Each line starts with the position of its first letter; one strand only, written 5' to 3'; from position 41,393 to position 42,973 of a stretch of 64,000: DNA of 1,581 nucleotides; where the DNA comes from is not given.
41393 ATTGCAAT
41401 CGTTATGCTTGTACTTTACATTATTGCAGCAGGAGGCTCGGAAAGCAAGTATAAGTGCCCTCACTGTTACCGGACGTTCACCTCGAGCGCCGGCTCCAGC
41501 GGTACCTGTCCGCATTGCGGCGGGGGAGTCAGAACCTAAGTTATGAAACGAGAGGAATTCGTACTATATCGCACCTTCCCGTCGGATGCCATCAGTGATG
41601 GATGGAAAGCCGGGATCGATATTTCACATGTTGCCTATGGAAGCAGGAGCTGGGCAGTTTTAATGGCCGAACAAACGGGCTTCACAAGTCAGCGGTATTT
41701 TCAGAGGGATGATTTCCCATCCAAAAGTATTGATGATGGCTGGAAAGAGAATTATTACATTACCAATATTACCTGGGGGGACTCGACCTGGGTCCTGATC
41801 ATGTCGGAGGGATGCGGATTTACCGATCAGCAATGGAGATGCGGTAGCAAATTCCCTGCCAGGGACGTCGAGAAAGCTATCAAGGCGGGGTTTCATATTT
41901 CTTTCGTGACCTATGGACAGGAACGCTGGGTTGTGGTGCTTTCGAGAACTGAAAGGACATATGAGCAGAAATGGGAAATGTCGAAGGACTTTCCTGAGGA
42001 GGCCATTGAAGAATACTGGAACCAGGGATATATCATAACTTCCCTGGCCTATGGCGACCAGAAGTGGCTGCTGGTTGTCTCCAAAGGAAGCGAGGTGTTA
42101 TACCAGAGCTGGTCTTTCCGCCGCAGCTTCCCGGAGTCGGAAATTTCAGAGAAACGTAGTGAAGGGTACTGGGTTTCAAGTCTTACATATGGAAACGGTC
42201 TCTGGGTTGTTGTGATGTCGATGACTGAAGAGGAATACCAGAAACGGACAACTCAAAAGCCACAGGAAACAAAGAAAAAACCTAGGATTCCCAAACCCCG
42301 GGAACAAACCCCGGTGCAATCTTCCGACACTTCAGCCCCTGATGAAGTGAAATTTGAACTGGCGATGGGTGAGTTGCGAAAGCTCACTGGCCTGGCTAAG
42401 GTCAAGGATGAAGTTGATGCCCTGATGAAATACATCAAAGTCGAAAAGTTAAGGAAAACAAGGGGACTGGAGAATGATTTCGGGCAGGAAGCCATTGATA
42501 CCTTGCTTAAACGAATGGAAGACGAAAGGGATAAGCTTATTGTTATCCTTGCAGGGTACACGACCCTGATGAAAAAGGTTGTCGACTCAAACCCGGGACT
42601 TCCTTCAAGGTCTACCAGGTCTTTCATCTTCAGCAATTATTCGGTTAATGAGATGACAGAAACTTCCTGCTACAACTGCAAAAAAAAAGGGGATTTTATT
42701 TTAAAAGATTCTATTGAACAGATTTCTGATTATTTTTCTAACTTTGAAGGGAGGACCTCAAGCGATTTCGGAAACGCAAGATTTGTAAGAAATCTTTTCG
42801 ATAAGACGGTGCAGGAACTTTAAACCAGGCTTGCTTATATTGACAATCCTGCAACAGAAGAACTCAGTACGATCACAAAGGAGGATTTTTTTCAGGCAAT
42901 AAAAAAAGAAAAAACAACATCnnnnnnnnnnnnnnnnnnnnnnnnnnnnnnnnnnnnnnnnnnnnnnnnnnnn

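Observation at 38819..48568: Eight-gene, tightly packed operon encoding a candidate undescribed trans-envelope system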

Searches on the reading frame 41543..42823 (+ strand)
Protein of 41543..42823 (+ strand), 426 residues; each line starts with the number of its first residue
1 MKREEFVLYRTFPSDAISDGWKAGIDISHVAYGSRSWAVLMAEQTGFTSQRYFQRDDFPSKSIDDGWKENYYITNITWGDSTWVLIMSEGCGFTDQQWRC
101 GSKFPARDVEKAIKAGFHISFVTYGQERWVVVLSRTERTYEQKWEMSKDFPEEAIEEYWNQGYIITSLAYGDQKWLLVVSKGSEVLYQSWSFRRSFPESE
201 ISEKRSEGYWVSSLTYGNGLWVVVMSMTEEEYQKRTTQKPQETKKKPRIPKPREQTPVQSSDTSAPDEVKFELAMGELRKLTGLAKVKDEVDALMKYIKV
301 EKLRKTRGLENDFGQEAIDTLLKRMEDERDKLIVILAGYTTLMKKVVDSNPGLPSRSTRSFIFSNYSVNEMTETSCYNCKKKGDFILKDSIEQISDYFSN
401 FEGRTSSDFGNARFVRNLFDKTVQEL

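Call 4: search_protein_families(library=pfam, proteins=[window:41543-42823:+], max_evalue=1)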
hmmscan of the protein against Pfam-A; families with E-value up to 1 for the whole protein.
window:41543-42823:+ (426 aa): 5 families
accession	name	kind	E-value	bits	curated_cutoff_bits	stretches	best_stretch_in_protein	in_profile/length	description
PF24289.1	DUF7477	-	1.3e-33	116.8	27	2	16-170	58-214/268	Domain of unknown function (DUF7477)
PF17866.7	AAA_lid_6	-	7.3e-06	26.4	24.3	1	394-424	7-35/60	AAA lid domain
PF03648.19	Glyco_hydro_67N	-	0.0046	17.6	24.3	0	205-229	86-110/120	Glycosyl hydrolase family 67 N-terminus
PF04841.19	Vps16_N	-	0.065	12.4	23.4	1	159-300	78-222/410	Vps16, N-terminal region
PF00004.35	AAA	-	0.12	13.3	21.2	1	289-347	64-115/131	ATPase family associated with various cellular activities (AAA)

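Call 5: search_protein_families(library=ncbifam, proteins=[window:41543-42823:+], max_evalue=1)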
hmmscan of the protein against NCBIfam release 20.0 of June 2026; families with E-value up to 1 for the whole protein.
window:41543-42823:+ (426 aa): 5 families
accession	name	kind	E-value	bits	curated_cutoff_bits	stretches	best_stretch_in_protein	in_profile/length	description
TIGR02881.1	spore_V_K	equivalog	7.5e-28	97.3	422.95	2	307-424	119-236/261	stage V sporulation protein K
TIGR03922.1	T7SS_EccA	equivalog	1.6e-25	89.8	466.65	2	310-423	395-519/557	type VII secretion AAA-ATPase EccA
TIGR02880.1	cbbX_cfxQ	equivalog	5e-21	75.2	459.25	1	310-421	139-248/284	CbbX protein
NF011512.0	PRK14950.1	equivalog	0.043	13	593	1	316-376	135-189/585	DNA polymerase III subunits gamma and tau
NF009642.0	PRK13169.1-3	equivalog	0.08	13.4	142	0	141-173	56-88/112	DNA replication initiation control protein YabA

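Call 6: search_protein_families(library=padloc, proteins=[window:41543-42823:+], max_evalue=0.1)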
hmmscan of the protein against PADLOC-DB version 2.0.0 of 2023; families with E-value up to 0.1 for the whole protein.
window:41543-42823:+ (426 aa): 0 families

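Call 33: find_homologous_proteins(query=window:41543-42823:+, max_evalue=0.00001)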
Query window:41543-42823:+ (426 aa): 1500 proteins with E <= 0.00001 among 4274 candidates; the best 120 are listed.
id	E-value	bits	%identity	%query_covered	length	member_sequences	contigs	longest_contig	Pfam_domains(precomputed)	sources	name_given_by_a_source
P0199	6.5e-288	972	100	100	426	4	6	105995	PF24289.2,PF17866.9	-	-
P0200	3.2e-86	308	39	42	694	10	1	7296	PF24289.2,PF13604.13,PF00004.36,PF13401.13,PF13238.13,PF05496.19,PF07728.21,PF17866.9,PF13521.13,PF13207.13,PF05621.18,PF01078.28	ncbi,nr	ncbi:MAG TPA: AAA family ATPase, partial [Bacteroidales bacterium]|nr:AAA family ATPase [Bacteroidal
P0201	6.3e-71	257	77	28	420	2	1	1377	PF17866.9,PF00004.36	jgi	jgi:SpoVK/Ycf46/Vps4 family AAA+-type ATPase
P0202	1.5e-63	233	48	27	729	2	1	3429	PF13604.13,PF13245.13,PF00004.36,PF13401.13,PF13238.13,PF05496.19,PF13191.13,PF13374.13,PF00515.35,PF17866.9,PF13521.13,PF13181.13,PF01078.28,PF07719.24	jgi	jgi:SpoVK/Ycf46/Vps4 family AAA+-type ATPase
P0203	2.1e-58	216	50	29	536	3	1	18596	PF13086.13,PF13604.13,PF00004.36,PF13401.13,PF13238.13,PF05496.19,PF07728.21,PF13191.13,PF17866.9,PF13521.13,PF13207.13,PF00910.29,PF01078.28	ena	-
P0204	2.2e-58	216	44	29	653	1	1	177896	PF13604.13,PF13245.13,PF09778.16,PF00004.36,PF13401.13,PF13238.13,PF05673.20,PF05496.19,PF14532.13,PF06309.18,PF07728.21,PF13191.13,PF00158.33,PF00005.34,PF17866.9,PF13521.13,PF00910.29,PF05621.18,PF01078.28,PF20720.4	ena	-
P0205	2.9e-58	216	50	28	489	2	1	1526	PF17866.9,PF00004.36,PF13401.13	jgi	jgi:SpoVK/Ycf46/Vps4 family AAA+-type ATPase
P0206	1.8e-57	213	69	28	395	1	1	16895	PF17866.9,PF00004.36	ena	-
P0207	2.5e-57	212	50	27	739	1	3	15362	PF03266.22,PF06068.20,PF13604.13,PF13245.13,PF00004.36,PF13401.13,PF13238.13,PF05496.19,PF14532.13,PF06309.18,PF07728.21,PF00158.33,PF24883.3,PF17866.9,PF13521.13,PF13207.13,PF00910.29,PF27394.1,PF01078.28,PF20720.4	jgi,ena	jgi:SpoVK/Ycf46/Vps4 family AAA+-type ATPase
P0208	5.6e-53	198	45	27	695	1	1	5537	PF13604.13,PF13245.13,PF17866.9,PF13521.13,PF00004.36,PF13401.13,PF13238.13,PF05496.19,PF07728.21,PF01078.28,PF20720.4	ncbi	-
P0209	2.4e-52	196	50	27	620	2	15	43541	PF03266.22,PF13604.13,PF13245.13,PF00004.36,PF13401.13,PF13238.13,PF05496.19,PF07728.21,PF00158.33,PF17866.9,PF13521.13,PF00910.29,PF05621.18,PF01078.28,PF20720.4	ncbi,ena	-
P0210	1.3e-51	194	43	32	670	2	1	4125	PF13604.13,PF13245.13,PF00004.36,PF13401.13,PF13238.13,PF05496.19,PF07728.21,PF00158.33,PF17866.9,PF13521.13,PF01078.28,PF20720.4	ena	-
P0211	3.0e-51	192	48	26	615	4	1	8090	PF13604.13,PF13245.13,PF05872.19,PF08433.17,PF00004.36,PF13401.13,PF13238.13,PF05496.19,PF07728.21,PF17866.9,PF13521.13,PF00910.29,PF09848.16,PF01078.28,PF20720.4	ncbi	-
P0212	3.3e-51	192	48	26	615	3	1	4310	PF13604.13,PF13245.13,PF05872.19,PF08433.17,PF00004.36,PF13401.13,PF13238.13,PF05496.19,PF07728.21,PF17866.9,PF13521.13,PF00910.29,PF01078.28,PF20720.4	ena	-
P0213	2.7e-50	189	45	26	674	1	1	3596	PF01443.25,PF13604.13,PF13245.13,PF00004.36,PF13401.13,PF13238.13,PF05496.19,PF07728.21,PF00158.33,PF12775.14,PF17866.9,PF13521.13,PF01078.28,PF20720.4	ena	-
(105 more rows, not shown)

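Call 34: find_encoding_contigs(protein=P0206, flank=10000, max_places=2)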
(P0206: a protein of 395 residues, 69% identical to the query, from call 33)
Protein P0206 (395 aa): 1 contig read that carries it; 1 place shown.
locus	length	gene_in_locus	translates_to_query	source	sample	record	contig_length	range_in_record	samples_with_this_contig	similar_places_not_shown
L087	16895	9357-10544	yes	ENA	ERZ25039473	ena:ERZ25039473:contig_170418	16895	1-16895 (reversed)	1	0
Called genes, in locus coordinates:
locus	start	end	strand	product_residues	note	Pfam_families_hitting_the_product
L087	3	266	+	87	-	?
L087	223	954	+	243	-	-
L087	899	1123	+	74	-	PF08238:Sel1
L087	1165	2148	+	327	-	PF08238:Sel1 (faint), PF00515:TPR_1 (faint), PF07719:TPR_2 (faint), PF13181:TPR_8 (faint), PF13374:TPR_10 (faint), PF13424:TPR_12 (faint)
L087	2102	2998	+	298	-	PF12833:HTH_18, PF00165:HTH_AraC (weak)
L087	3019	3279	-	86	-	-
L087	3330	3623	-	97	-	-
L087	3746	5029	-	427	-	PF18962:Por_Secre_tail, PF09603:Fib_succ_major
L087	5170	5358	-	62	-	-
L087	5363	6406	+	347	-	-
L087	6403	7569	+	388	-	PF13385:Laminin_G_3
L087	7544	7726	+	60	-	-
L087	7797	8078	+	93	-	-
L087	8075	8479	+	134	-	PF24289:DUF7477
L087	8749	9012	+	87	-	-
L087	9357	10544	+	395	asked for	PF17866:AAA_lid_6, PF00004:AAA, PF17866:AAA_lid_6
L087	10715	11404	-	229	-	PF00656:Peptidase_C14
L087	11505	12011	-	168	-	-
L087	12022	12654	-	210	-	PF13424:TPR_12 (weak), PF08239:SH3_3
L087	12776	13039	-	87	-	PF03783:CsgG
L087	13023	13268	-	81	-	-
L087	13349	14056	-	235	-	PF25137:ADH_Fe_C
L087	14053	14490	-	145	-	PF00465:Fe-ADH, PF13685:Fe-ADH_2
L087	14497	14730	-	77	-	-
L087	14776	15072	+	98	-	-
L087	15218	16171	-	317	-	PF13385:Laminin_G_3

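Call 35: find_encoding_contigs(protein=P0200, flank=10000, max_places=2)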
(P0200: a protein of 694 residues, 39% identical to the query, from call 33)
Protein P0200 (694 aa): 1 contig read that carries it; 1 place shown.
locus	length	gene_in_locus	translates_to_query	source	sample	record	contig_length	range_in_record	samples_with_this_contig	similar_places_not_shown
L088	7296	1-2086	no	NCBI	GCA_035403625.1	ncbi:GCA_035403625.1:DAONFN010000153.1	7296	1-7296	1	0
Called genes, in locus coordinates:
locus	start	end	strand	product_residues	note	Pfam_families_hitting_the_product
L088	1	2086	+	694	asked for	PF24289:DUF7477 (weak), PF05496:RuvB_N (faint), PF00004:AAA, PF01078:Mg_chelatase (faint), PF05621:TniB (faint), PF17866:AAA_lid_6, PF00004:AAA, PF17866:AAA_lid_6, +6 more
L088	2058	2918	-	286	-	-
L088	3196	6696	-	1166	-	PF00989:PAS, PF08448:PAS_4, PF00989:PAS, PF13426:PAS_9, PF00989:PAS, PF08448:PAS_4, PF00989:PAS, PF08448:PAS_4, +10 more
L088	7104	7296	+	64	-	PF11731:Cdd1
